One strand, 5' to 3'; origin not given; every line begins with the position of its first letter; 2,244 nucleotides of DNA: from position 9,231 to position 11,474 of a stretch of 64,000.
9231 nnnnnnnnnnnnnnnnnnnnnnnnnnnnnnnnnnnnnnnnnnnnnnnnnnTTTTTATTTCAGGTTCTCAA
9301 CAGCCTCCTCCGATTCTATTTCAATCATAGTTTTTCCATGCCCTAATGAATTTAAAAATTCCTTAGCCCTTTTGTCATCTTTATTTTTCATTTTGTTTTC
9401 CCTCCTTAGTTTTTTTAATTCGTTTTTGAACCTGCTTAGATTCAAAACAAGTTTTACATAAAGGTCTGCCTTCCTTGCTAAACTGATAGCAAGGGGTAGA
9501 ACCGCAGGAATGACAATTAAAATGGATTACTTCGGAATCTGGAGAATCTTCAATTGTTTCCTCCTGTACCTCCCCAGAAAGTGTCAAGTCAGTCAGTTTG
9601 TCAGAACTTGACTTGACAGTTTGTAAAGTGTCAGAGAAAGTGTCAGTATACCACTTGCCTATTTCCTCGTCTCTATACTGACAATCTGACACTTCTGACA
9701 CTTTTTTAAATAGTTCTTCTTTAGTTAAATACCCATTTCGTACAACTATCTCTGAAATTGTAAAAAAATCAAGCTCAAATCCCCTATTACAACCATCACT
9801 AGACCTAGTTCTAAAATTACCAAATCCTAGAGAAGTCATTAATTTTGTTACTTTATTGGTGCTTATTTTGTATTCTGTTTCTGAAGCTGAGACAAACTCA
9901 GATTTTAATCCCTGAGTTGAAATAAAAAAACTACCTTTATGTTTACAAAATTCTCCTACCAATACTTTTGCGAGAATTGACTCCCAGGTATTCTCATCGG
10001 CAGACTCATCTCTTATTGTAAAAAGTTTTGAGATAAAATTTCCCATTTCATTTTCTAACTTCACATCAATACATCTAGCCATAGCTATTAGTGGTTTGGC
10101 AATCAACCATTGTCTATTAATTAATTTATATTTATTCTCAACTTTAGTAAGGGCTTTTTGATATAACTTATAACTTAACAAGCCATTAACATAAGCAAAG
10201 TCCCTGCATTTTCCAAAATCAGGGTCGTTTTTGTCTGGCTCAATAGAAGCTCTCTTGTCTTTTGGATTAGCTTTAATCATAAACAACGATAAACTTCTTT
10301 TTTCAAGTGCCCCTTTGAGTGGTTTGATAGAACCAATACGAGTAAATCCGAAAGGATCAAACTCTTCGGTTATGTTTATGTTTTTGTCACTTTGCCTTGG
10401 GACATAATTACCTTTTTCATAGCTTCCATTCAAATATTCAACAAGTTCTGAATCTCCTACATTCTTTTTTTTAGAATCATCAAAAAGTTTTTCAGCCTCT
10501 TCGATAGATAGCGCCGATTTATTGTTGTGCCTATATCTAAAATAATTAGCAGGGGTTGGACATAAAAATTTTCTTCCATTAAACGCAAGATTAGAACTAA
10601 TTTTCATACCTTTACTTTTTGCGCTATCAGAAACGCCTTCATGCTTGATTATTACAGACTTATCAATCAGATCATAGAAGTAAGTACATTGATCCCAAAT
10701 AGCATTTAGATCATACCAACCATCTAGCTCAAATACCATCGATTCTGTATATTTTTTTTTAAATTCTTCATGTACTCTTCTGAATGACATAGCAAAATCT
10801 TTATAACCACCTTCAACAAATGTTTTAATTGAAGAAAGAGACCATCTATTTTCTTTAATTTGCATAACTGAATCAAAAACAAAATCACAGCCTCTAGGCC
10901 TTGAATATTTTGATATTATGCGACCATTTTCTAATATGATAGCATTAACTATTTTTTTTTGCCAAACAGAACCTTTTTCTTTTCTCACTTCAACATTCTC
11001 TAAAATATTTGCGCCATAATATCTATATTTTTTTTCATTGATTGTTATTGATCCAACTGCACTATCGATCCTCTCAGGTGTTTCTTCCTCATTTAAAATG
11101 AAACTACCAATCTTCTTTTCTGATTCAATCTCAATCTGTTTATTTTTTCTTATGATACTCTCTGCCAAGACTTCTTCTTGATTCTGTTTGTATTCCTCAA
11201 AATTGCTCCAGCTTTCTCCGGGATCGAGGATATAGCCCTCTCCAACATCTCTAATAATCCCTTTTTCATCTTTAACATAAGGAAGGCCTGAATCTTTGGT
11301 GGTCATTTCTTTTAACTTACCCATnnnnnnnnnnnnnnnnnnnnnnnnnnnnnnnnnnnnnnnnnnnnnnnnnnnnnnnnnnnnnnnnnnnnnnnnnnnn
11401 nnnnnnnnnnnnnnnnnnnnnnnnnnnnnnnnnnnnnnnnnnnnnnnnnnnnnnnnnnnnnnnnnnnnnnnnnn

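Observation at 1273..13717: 12.4-kb integrative element inserted in the 3' end of tRNA-Arg of a DPANN-like archaeon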

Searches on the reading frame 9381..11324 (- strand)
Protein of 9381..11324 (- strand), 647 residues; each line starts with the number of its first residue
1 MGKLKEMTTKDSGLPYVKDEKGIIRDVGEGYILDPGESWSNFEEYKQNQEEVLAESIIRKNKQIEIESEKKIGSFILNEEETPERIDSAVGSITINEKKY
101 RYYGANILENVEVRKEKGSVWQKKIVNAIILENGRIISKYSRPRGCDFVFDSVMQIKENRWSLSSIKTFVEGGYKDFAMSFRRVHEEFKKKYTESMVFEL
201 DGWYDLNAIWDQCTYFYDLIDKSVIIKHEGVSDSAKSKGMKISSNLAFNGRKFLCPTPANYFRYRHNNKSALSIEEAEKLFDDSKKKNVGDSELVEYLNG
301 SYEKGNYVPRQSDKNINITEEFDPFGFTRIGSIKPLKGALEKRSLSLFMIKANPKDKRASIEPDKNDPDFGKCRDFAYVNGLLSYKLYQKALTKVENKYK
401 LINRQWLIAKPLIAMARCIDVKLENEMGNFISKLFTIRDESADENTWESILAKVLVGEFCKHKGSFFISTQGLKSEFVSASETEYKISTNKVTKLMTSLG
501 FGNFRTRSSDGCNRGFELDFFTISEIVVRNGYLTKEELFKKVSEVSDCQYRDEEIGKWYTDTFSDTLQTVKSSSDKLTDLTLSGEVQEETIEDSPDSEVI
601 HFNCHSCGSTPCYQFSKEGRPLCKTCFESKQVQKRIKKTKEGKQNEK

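Call 12: search_protein_families(library=pfam, max_evalue=0.1, proteins=[window:9381-11324:-])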
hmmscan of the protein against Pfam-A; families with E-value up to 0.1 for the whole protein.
window:9381-11324:- (647 aa): 1 family
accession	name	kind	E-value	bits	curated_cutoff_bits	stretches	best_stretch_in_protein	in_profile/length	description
PF18373.7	Spectrin_2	-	0.067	13.8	26.4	0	159-218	14-73/78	Spectrin like domain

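Call 16: search_protein_families(library=phrogs, max_evalue=0.01, proteins=[window:9381-11324:-])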
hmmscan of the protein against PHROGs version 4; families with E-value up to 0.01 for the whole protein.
window:9381-11324:- (647 aa): 0 families

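Call 20: find_encoding_contigs(protein=window:9381-11324:-, flank=10000)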
Protein window:9381-11324:- (647 aa): no gene with exactly this product is on record in the collection.

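Call 28: find_related_loci(query=window:9381-11324:-, collection=viral_contigs, flank=10000)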
Query window:9381-11324:- (647 aa) in viral_contigs; peptide patterns used: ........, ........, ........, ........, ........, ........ (x = any residue, [..] = any of these).
3 stretches matched a pattern, but none encodes a relative of the query by tblastn (E <= 1e-3).

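Call 30: find_homologous_proteins(query=window:9381-11324:-, max_evalue=0.001)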
Query window:9381-11324:- (647 aa): 62 proteins with E <= 0.001 among 8000 candidates.
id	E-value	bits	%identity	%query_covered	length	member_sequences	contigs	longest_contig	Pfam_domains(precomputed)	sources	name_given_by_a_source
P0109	0.0e+0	1463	100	100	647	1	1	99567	-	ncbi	-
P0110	6.4e-197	674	57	88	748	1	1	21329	-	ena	-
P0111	7.0e-184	631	51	88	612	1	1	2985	-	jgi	jgi:hypothetical protein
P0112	1.2e-179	617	54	86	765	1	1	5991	-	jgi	-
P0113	5.5e-178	612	54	80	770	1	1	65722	-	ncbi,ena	-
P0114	6.3e-176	605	56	79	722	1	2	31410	-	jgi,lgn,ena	-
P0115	1.1e-174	601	54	79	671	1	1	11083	-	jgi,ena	-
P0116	8.2e-172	591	54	83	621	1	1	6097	-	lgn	-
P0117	1.2e-171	591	50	84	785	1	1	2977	-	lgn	-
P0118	5.2e-171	589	55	79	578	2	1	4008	-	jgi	jgi:hypothetical protein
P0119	9.1e-171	588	53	85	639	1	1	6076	-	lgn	-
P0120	1.7e-170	587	49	86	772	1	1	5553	PF01896.26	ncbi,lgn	-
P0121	1.8e-169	584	54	79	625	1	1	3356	-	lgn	-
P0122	2.4e-167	577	56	76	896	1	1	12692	-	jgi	-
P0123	7.5e-167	575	55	76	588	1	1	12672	-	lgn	-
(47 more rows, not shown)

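Call 31: find_encoding_contigs(protein=P0109, flank=10000)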
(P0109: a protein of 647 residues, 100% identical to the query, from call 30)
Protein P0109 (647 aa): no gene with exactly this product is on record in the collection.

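Call 33: search_solved_structures(query=A1, max_evalue=10, show_alignments=2)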
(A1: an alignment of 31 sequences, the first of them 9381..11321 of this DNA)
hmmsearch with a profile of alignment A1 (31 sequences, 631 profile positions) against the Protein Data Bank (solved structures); distinct sequences matched with E-value up to 10: 3.
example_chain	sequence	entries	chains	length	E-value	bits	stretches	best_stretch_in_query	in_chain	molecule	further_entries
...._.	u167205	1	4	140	0.84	11.4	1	487-531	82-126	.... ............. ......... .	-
9vw8_J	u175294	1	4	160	1.1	11.1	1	487-531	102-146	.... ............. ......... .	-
5a9a_A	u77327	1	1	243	1.4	10.7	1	137-169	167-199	POLYHEDRIN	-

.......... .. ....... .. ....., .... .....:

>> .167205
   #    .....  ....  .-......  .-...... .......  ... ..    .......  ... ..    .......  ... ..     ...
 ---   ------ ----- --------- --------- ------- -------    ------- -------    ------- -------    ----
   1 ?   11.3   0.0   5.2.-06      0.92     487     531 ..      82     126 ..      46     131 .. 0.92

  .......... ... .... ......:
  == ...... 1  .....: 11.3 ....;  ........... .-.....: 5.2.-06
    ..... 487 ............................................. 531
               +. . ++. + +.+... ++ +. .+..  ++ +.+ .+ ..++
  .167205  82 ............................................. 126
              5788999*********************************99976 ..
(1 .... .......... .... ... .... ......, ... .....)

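Call 34: search_protein_families(library=pfam, alignment_id=A1, max_evalue=0.01)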
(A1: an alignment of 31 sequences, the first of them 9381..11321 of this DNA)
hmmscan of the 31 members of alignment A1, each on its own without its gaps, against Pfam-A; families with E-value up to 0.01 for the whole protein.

A. member 1, window:9381-11321:- (646 aa): 0 families

B. families by the number of members that match (of 31 scanned): 6 families
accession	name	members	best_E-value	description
PF08800.15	BT4734-like_N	1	2.2e-18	BT4734-like, N-terminal domain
PF01896.25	DNA_primase_S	1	1.7e-05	DNA primase small subunit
PF01807.25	Zn_ribbon_DnaG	1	3.8e-05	CHC2 zinc finger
PF21120.3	MCM_WH_arc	1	0.00076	Archaeal MCM, winged-helix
PF10826.14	DUF2551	1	0.0024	Protein of unknown function (DUF2551)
PF09982.15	LpxR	1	0.0093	Outer membrane protein LpxR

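Call 36: find_related_loci(query=A1, collection=genome_contigs, flank=10000)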
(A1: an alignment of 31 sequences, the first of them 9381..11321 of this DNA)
Query A1 (646 aa) in genome_contigs; peptide patterns used: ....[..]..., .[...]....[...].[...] (x = any residue, [..] = any of these).
83 stretches matched a pattern; 3 encode a relative of the query (tblastn E <= 1e-3); 3 distinct loci.
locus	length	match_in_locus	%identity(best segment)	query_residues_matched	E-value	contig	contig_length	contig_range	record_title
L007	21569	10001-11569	55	58-580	0e+0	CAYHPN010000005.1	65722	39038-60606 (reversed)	MAG TPA_asm: Candidatus Woesearchaeota archaeon isolate ERP119705_co14_220 genome assembly, contig: NODE_207_length_6572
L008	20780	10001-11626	49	40-585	2e-166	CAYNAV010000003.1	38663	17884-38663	MAG TPA_asm: Candidatus Woesearchaeota archaeon isolate SRP178699_co1_438 genome assembly, contig: NODE_997_length_38663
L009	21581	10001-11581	50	37-562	1e-164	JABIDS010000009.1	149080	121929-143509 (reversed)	MAG: archaeon isolate SI048_bin8 k141_495956, whole genome shotgun sequence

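Call 37: find_related_loci(query=A1, collection=viral_contigs, flank=10000)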
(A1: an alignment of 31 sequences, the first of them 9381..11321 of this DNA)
Query A1 (646 aa) in viral_contigs; peptide patterns used: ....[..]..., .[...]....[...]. (x = any residue, [..] = any of these).
16 stretches matched a pattern, but none encodes a relative of the query by tblastn (E <= 1e-3).

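Call 38: find_related_loci(query=A1, collection=metagenome_contigs, flank=10000)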
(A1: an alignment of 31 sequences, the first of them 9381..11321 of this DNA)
Query A1 (646 aa) in metagenome_contigs; peptide patterns used: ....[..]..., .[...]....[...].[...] (x = any residue, [..] = any of these).
146 stretches matched a pattern; 21 encode a relative of the query (tblastn E <= 1e-3); 21 distinct loci.
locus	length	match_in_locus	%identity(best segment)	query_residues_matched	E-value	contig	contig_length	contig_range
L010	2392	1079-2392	100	1-438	0e+0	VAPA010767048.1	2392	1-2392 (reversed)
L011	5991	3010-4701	54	68-623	0e+0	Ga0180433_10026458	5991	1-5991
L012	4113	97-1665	55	58-580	0e+0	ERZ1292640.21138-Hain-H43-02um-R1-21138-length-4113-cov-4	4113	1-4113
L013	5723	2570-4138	55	58-580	0e+0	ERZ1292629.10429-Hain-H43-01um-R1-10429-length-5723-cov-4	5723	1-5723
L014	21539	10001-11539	56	70-581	0e+0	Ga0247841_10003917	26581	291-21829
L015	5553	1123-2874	49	69-637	0e+0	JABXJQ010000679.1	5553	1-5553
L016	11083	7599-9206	53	68-598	2e-178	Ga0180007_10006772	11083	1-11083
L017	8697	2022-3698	51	70-625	1e-174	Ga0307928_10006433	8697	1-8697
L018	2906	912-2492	51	66-588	3e-178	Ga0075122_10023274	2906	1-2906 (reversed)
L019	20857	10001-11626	49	40-585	4e-166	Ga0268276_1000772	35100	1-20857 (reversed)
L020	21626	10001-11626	49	40-585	4e-166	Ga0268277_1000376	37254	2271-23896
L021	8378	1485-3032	50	66-577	2e-164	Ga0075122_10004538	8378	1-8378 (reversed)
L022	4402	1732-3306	52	52-578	2e-168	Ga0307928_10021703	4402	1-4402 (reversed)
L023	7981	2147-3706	51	67-580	3e-163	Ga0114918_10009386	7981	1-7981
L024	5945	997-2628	51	40-580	5e-164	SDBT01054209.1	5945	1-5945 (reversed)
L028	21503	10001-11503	48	71-574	8e-135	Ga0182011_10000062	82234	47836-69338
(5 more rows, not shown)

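Call 42: predict_structure(alignment_id=A1)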
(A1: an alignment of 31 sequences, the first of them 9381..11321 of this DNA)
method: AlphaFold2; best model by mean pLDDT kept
length: 646 residues; sequences in the alignment: 31
mean_pLDDT: 79.6   pTM: 0.63
mean pLDDT of the five models: 79.6, 79.4, 77.9, 77.7, 75.4
residues with pLDDT >= 90: 260; 70-90: 252; 50-70: 47; < 50: 87
segments of 3 or more residues with pLDDT < 50: 1-38, 438-441, 564-598, 637-646
pLDDT, mean of each block of 10 residues (from residue 1): 34 37 38 45 65 77 81 81 94 93 97 92 96 94 89 91 96 82 98 90 98 97 87 75 96 88 92 82 73 86 86 83 92 75 83 81 89 97 97 93 91 98 97 64 75 94 93 90 82 83 86 93 76 82 89 81 40 32 32 41 76 73 78 52 33
secondary structure, 60 per line:
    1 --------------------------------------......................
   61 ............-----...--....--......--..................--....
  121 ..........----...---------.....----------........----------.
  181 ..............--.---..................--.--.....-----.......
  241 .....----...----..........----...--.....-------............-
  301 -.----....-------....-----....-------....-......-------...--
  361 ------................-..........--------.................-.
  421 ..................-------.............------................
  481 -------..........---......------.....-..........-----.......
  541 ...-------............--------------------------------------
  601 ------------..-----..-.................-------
elements in order: H39-72 E83-86 E89-94 E97-114 E117-130 E135-137 E147-151 H162-169 H180-194 H201-218 E224-228 H234-245 E250-252 H257-266 E271-273 H276-280 H288-299 E307-310 E318-321 E327-330 H338-341 E343-348 H367-382 H384-393 H402-418 H420-438 H446-458 E465-468 H469-480 H488-497 E504-506 E513-517 H519-528 H534-543 H551-562 H623-639

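Call 45: fold_search(model_id=the predicted structure, library=pdb)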
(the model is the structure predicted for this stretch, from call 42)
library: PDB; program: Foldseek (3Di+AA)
matches with E <= 10: 757; with E <= 0.001: 30
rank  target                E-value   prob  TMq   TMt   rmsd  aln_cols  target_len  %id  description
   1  8b9d_4                4.4e-06  1.00  0.29  0.28  13.4       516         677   11  Human replisome bound by Pol Alpha (released 2023-08-09)
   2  7pds_C                5.5e-06  1.00  0.25  0.33  13.5       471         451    9  The structure of PriRep1 with dsDNA (released 2022-07-13)
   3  8ouw_2                6.4e-06  1.00  0.23  0.22  17.7       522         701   11  Cryo-EM structure of CMG helicase bound to TIM-1/TIPN-1 and homodimeric DNSN-1 on fork DNA (Caenorhabditis elegans) (released 2023-08-16)
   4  4upb_E                8.3e-06  1.00  0.24  0.32  22.0       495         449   10  Electron cryo-microscopy of the complex formed between the hexameric ATPase RavA and the decameric inducible decarboxy (released 2014-08-20)
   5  5dgk_B                1.5e-05  1.00  0.26  0.31  16.0       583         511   11  SCCmec type IV Cch - active helicase (released 2016-08-24)
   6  5dgk_A                1.7e-05  1.00  0.26  0.31  15.8       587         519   11  SCCmec type IV Cch - active helicase (released 2016-08-24)
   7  7pds_E                3.4e-05  1.00  0.24  0.32  14.3       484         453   11  The structure of PriRep1 with dsDNA (released 2022-07-13)
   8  9ivf_B                3.4e-05  1.00  0.23  0.22  12.4       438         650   10  Structure of Full-Length AsfvPrimPol with polyT DNA (released 2025-12-24)
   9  8iqi_C                3.5e-05  1.00  0.22  0.17  12.8       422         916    9  Structure of Full-Length AsfvPrimPol in Complex-Form (released 2023-07-26)
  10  9ivf_A                4.8e-05  1.00  0.23  0.23  12.8       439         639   10  Structure of Full-Length AsfvPrimPol with polyT DNA (released 2025-12-24)
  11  8ww7_A                5.9e-05  1.00  0.20  0.16  13.5       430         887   11  Structure of AMPPNP-Form AsfvPrimPol Dodecamer (released 2025-04-30)
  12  8ww7_I                5.9e-05  1.00  0.20  0.16  13.2       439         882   12  Structure of AMPPNP-Form AsfvPrimPol Dodecamer (released 2025-04-30)
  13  9ivf_C                6.3e-05  1.00  0.22  0.23  12.5       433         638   10  Structure of Full-Length AsfvPrimPol with polyT DNA (released 2025-12-24)
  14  8ww7_H                6.6e-05  1.00  0.23  0.18  12.5       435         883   10  Structure of AMPPNP-Form AsfvPrimPol Dodecamer (released 2025-04-30)
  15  4upb_C                8.1e-05  1.00  0.25  0.33  17.1       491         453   12  Electron cryo-microscopy of the complex formed between the hexameric ATPase RavA and the decameric inducible decarboxy (released 2014-08-20)
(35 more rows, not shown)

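Call 77: search_protein_families(library=pfam, max_evalue=0.001, proteins=[L014:7940-8611:-, L014:8869-9291:-, L014:13047-13889:+, L014:13801-14217:+, L014:14330-15028:+, L014:15677-16168:-, L014:16541-17230:+, L014:17313-18179:+, L028:8257-9090:-, L028:12954-13550:+])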
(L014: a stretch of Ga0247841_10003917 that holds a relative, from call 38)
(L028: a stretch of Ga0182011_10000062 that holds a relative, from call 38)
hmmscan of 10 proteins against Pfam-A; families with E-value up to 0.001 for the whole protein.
L014:7940-8611:- (223 aa): 0 families

L014:8869-9291:- (140 aa): 0 families

L014:13047-13889:+ (280 aa): 1 family
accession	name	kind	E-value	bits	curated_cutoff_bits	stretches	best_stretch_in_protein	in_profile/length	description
PF18363.6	PI_PP_I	-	0.00022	21.7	28.5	1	42-113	14-85/94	Phosphoinositide phosphatase insertion domain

L014:13801-14217:+ (138 aa): 0 families

L014:14330-15028:+ (232 aa): 1 family
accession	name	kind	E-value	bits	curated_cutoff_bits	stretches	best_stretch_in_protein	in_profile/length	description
PF00239.26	Resolvase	-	4.1e-21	76.1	23.3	1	5-120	1-103/145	Resolvase, N terminal domain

L014:15677-16168:- (163 aa): 0 families

L014:16541-17230:+ (229 aa): 1 family
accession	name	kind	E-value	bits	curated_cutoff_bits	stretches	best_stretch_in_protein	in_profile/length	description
PF00589.27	Phage_integrase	-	8.5e-14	52.1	27.1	1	36-193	18-158/172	Phage integrase family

L014:17313-18179:+ (288 aa): 0 families

L028:8257-9090:- (277 aa): 0 families

L028:12954-13550:+ (198 aa): 1 family
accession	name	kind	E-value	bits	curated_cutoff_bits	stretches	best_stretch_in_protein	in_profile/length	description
PF00589.27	Phage_integrase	-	1e-20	74.7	27.1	1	40-182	6-167/172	Phage integrase family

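Call 79: search_protein_families(library=padloc, max_evalue=0.01, proteins=[window:9381-11324:-])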
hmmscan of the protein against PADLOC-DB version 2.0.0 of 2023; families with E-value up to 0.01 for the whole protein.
window:9381-11324:- (647 aa): 0 families

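Call 95: fold_search(model_id=the predicted structure, library=viral)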
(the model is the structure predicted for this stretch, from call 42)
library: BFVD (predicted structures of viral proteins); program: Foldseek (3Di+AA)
matches with E <= 10: 476; with E <= 0.001: 70
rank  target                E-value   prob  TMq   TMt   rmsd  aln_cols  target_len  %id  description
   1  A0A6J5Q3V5            1.4e-21  1.00  0.51  0.36   9.4       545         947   18  Archaeal primase DnaG/twinkle, TOPRIM domain [uncultured Caudovirales phage]
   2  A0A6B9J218            2.8e-19  1.00  0.47  0.36  26.6       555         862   14  (no name in the UniProt tables at hand)
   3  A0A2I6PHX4            4.7e-10  1.00  0.34  0.25  11.9       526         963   10  RNA polymerase-binding transcription factor [Pseudomonas phage PMBT3]
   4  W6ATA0                2.5e-09  1.00  0.27  0.19  19.5       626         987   12  (no name in the UniProt tables at hand)
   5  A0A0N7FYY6            7.8e-09  1.00  0.28  0.22  18.0       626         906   12  (no name in the UniProt tables at hand)
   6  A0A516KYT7            1.8e-08  1.00  0.29  0.21  12.3       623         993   10  (no name in the UniProt tables at hand)
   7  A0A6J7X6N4            2.7e-08  1.00  0.33  0.41  11.5       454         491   10  ATP-binding protein [uncultured Caudovirales phage]
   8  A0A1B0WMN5            3.0e-08  1.00  0.35  0.26  17.3       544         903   12  Toprim domain-containing protein [Flavobacterium phage 23T]
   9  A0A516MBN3            3.7e-08  1.00  0.30  0.30  11.1       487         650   12  (no name in the UniProt tables at hand)
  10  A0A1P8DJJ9            5.3e-08  1.00  0.27  0.69   4.5       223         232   13  (no name in the UniProt tables at hand)
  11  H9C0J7                6.9e-08  1.00  0.35  0.28  11.8       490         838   11  (no name in the UniProt tables at hand)
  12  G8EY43                7.2e-08  1.00  0.35  0.33  11.4       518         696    9  Uncharacterized protein [Synechococcus phage S-CAM8]
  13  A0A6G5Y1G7            1.1e-07  1.00  0.27  0.18  17.2       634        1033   11  (no name in the UniProt tables at hand)
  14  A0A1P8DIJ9            1.8e-07  1.00  0.31  0.27  12.9       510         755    7  (no name in the UniProt tables at hand)
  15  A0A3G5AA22            2.1e-07  1.00  0.25  0.18  16.9       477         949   10  NrS-1 polymerase-like helicase domain-containing protein [Hyperionvirus sp.]
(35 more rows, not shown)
